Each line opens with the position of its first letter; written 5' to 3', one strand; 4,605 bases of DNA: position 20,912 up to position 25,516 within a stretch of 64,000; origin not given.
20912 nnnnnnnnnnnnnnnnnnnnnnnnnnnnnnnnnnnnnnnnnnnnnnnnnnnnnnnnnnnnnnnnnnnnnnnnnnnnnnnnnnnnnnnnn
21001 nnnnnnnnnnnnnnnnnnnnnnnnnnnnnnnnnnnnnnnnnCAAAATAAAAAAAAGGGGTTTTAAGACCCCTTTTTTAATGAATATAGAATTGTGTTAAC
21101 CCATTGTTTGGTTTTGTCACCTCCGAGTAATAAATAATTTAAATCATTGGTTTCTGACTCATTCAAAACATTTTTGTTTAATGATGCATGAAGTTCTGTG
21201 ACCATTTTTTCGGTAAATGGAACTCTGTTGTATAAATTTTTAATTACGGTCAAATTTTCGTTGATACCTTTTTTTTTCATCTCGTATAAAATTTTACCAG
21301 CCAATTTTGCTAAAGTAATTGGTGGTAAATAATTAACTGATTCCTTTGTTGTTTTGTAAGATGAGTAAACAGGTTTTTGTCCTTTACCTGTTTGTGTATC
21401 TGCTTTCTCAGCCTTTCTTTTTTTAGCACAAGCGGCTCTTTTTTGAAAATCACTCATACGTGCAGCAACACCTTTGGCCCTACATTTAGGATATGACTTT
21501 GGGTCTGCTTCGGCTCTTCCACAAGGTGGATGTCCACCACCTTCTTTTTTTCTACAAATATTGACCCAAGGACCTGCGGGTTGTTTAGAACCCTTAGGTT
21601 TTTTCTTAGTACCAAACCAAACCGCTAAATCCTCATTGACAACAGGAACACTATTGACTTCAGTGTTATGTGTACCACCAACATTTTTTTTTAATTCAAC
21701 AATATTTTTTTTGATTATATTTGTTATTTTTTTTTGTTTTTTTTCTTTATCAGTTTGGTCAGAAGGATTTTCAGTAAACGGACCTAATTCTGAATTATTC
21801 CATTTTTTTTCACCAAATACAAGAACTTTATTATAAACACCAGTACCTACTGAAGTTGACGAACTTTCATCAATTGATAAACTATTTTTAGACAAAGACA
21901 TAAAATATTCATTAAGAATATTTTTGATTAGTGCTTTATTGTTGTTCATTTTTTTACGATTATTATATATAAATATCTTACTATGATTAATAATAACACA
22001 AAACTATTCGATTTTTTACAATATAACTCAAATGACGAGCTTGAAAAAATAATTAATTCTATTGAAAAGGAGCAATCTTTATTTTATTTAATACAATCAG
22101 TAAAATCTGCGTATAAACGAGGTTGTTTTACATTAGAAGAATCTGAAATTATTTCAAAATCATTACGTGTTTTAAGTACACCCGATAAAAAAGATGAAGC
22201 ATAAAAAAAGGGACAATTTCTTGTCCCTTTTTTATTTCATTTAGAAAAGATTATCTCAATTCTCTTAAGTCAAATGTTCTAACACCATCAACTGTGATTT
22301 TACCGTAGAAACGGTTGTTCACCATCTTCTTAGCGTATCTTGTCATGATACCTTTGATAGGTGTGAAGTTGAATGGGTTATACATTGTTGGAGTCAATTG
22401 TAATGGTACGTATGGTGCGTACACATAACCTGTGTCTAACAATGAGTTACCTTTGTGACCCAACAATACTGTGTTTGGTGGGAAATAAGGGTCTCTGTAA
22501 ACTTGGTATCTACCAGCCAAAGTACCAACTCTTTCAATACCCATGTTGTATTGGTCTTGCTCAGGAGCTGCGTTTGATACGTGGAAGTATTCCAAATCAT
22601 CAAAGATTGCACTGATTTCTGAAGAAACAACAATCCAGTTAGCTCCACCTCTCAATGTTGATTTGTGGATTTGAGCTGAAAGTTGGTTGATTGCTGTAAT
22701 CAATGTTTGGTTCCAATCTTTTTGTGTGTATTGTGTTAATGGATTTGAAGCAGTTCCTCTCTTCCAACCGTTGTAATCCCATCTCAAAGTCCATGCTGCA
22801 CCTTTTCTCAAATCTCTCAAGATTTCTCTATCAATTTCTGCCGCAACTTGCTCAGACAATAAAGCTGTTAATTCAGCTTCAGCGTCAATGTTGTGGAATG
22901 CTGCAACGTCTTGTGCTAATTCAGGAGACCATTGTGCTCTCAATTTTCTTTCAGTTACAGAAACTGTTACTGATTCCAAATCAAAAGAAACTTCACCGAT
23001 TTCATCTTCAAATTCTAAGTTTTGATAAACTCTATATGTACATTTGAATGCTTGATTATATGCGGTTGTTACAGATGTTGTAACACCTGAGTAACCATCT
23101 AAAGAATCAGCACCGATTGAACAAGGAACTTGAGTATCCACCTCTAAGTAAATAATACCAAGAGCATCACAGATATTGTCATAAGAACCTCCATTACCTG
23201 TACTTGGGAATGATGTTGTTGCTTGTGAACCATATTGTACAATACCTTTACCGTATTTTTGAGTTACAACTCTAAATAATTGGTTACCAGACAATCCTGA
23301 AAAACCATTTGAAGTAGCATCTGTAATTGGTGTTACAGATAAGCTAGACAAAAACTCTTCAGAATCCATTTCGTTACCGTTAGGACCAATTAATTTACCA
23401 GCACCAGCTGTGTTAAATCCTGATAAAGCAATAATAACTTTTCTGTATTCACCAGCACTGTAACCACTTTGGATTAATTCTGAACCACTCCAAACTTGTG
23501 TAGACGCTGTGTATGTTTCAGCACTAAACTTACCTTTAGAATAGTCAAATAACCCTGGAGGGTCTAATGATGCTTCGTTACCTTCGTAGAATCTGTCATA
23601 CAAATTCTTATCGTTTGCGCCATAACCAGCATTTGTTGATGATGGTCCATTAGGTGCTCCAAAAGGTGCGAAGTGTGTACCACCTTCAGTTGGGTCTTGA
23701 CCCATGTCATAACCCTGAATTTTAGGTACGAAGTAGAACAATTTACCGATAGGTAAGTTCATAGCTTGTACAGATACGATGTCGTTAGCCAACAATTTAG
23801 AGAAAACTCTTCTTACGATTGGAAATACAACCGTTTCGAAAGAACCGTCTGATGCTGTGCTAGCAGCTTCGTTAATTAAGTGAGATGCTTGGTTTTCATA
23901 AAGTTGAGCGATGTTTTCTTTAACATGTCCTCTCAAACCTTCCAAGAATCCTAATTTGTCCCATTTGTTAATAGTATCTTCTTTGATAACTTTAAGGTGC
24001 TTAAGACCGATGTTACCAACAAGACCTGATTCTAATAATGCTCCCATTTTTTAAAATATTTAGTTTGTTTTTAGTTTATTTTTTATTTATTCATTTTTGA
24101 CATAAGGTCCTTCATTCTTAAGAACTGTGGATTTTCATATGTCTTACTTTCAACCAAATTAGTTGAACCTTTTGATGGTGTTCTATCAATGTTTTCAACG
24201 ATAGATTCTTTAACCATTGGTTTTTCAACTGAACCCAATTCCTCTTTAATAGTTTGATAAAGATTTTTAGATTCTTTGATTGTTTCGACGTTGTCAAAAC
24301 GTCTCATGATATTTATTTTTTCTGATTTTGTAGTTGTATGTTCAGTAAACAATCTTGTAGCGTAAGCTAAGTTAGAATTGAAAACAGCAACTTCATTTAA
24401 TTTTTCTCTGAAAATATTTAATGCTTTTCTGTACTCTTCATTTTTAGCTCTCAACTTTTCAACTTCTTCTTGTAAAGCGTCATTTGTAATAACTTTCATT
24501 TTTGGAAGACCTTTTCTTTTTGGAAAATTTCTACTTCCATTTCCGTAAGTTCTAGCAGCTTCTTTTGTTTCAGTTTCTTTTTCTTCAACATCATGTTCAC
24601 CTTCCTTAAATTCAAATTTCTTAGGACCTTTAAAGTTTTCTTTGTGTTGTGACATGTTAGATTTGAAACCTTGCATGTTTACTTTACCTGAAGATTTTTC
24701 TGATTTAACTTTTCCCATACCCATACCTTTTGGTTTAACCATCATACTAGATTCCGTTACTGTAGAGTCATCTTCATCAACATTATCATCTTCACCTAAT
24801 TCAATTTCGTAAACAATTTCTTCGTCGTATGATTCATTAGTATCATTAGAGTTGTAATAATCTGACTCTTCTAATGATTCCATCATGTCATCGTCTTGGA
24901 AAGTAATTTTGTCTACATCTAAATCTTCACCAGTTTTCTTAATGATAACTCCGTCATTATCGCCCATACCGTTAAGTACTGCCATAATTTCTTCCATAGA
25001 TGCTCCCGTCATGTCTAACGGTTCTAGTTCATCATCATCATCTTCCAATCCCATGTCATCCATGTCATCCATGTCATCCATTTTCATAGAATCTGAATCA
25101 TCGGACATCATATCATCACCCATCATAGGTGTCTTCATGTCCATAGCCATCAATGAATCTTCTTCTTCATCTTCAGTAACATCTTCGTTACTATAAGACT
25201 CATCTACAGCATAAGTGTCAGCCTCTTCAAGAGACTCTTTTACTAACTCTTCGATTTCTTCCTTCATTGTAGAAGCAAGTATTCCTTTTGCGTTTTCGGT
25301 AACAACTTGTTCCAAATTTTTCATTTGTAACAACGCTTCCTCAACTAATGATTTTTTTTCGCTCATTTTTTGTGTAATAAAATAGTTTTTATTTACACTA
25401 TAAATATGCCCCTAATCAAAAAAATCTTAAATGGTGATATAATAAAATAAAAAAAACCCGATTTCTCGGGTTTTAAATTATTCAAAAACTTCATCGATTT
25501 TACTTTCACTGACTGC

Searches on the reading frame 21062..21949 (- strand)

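Call 48: search_protein_families(library=phrogs, proteins=[window:21062-21949:-], max_evalue=0.001)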
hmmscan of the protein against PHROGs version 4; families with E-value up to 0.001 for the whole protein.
window:21062-21949:- (295 aa): 1 family
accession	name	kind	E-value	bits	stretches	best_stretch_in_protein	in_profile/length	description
phrog_23735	-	unknown function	1.1e-05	27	1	127-185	11-69/81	-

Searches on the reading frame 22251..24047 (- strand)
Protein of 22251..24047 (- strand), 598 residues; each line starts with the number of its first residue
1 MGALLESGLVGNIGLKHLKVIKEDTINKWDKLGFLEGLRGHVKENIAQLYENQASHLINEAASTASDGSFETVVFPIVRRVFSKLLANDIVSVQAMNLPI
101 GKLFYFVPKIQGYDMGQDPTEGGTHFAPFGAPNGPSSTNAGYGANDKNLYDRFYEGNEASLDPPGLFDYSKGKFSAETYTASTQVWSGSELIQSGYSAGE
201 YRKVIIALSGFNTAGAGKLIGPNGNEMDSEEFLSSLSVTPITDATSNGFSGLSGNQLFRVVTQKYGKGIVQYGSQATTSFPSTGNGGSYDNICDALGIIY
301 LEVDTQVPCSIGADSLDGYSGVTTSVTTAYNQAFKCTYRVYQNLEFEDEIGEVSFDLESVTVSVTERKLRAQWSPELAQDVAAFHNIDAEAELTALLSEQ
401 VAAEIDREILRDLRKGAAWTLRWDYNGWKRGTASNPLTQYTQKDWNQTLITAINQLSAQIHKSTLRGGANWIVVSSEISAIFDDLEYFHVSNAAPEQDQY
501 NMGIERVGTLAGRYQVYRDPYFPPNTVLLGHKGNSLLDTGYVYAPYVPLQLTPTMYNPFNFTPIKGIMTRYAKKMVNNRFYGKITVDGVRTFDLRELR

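Call 3: search_protein_families(library=pfam, proteins=[window:22251-24047:-], max_evalue=1)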
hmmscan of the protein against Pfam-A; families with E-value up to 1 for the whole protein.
window:22251-24047:- (598 aa): 1 family
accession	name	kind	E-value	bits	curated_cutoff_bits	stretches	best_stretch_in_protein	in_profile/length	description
PF07068.17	Gp23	-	3.8e-72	244.2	24.4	2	330-585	112-358/376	Major capsid protein Gp23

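Call 5: search_protein_families(library=phrogs, proteins=[window:22251-24047:-], max_evalue=0.01)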
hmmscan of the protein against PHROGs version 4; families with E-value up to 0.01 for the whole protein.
window:22251-24047:- (598 aa): 3 families
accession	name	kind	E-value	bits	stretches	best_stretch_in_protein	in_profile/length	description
phrog_138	-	head and packaging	1.5e-67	229.6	2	323-575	153-407/444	major head protein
phrog_1014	-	unknown function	2.5e-12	47.2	1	326-548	294-516/567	-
phrog_20655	-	head and packaging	7.4e-10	39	1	324-522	258-456/534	major head protein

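Call 12: search_dna_similar(collection=phages, query=window:22251-24047:-, mode=protein, max_rows=25)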
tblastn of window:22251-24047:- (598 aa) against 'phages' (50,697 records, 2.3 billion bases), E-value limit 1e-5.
Records with a match: 2581; places in all: 2589; records where one place covers at least 80% of the query: 0.
Best place of each record, by identity: <60% 2581.
By first word of the organism name: Escherichia 671; Synechococcus 388; Klebsiella 331; Salmonella 203; Vibrio 134; Shigella 89; Aeromonas 86; Acinetobacter 71; Cyanophage 61; Enterobacter 58; and 61 more.
By host as written in the record: - 459; Escherichia coli 282; Klebsiella pneumoniae 115; Synechococcus 107; Escherichia coli O157:H7 39; Synechococcus sp. 38; Salmonella enterica 29; Synechococcus sp. WH7803 28; and 570 more.
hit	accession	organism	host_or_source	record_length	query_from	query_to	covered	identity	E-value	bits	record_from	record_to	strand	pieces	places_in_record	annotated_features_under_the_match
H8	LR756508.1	uncultured phage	metagenomic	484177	26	587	60%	44.1%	3e-61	298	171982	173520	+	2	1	record has no annotation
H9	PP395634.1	Microcystis phage Mel-JY01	Microcystis elabens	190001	19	589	59%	42.1%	8e-61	302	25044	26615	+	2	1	capsid protein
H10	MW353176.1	Flavobacterium phage vB_FspM_immuto_3-5A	Flavobacterium sp. LMO8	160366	14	591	56%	42.5%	2e-58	287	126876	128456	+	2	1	major capsid protein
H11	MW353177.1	Flavobacterium phage vB_FspM_immuto_13-6C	Flavobacterium sp. LMO8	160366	14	591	56%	42.5%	2e-58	287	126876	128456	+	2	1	major capsid protein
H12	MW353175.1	Flavobacterium phage vB_FspM_immuto_2-6A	Flavobacterium sp. LMO8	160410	14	591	56%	42.5%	2e-58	287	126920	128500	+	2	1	major capsid protein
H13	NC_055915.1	Flavobacterium phage vB_FspM_immuto_2-6A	Flavobacterium sp. LMO8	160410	14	591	56%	42.5%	2e-58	287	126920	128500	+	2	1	major capsid protein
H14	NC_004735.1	Rhodothermus phage RM378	Rhodothermus marinus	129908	21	586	54%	37.5%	1e-34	210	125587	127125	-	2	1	similar to major head protein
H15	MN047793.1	Xanthomonas phage Xoo-sp13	Xanthomonas oryzae pv. oryzae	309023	17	573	52%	34.0%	6e-23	167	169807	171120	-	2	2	major capsid protein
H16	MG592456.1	Vibrio phage 1.081.O._10N.286.52.C2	Shewanella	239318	199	571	62%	28.1%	9e-23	109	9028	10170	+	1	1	major capsid protein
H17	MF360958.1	Salicola phage SCTP-2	Salicola sp. PV4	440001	29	572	49%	35.1%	1e-22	167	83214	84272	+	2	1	95: major capsid protein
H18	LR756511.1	uncultured phage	metagenomic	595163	343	586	41%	42.3%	3e-52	199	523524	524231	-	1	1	record has no annotation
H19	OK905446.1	Vibrio phage VS1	Vibrio splendidus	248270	199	575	63%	27.0%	2e-23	111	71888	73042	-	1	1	record has no annotation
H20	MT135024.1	Vibrio phage V05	Vibrio parahaemolyticus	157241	199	571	62%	27.2%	9e-24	112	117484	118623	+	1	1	major capsid protein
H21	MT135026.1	Vibrio phage V09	Vibrio parahaemolyticus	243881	199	571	62%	27.2%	9e-24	112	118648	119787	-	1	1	major capsid protein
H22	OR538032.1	Vibrio phage PG216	Vibrio parahaemolyticus G299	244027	199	571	62%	27.2%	9e-24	112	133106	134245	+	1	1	major head protein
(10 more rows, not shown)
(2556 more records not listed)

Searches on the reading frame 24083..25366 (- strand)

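Call 3: search_protein_families(library=pfam, proteins=[window:24083-25366:-], max_evalue=1)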
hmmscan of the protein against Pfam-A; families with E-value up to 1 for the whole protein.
window:24083-25366:- (427 aa): 1 family
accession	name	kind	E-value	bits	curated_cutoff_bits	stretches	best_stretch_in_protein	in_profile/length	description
PF24505.1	Ig_TMEM131homol_6th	-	0.21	12.4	28.3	0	322-379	16-62/63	TMEM131 homolog sixth Ig-like domain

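Call 5: search_protein_families(library=phrogs, proteins=[window:24083-25366:-], max_evalue=0.01)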
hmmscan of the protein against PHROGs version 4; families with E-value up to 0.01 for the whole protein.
window:24083-25366:- (427 aa): 0 families
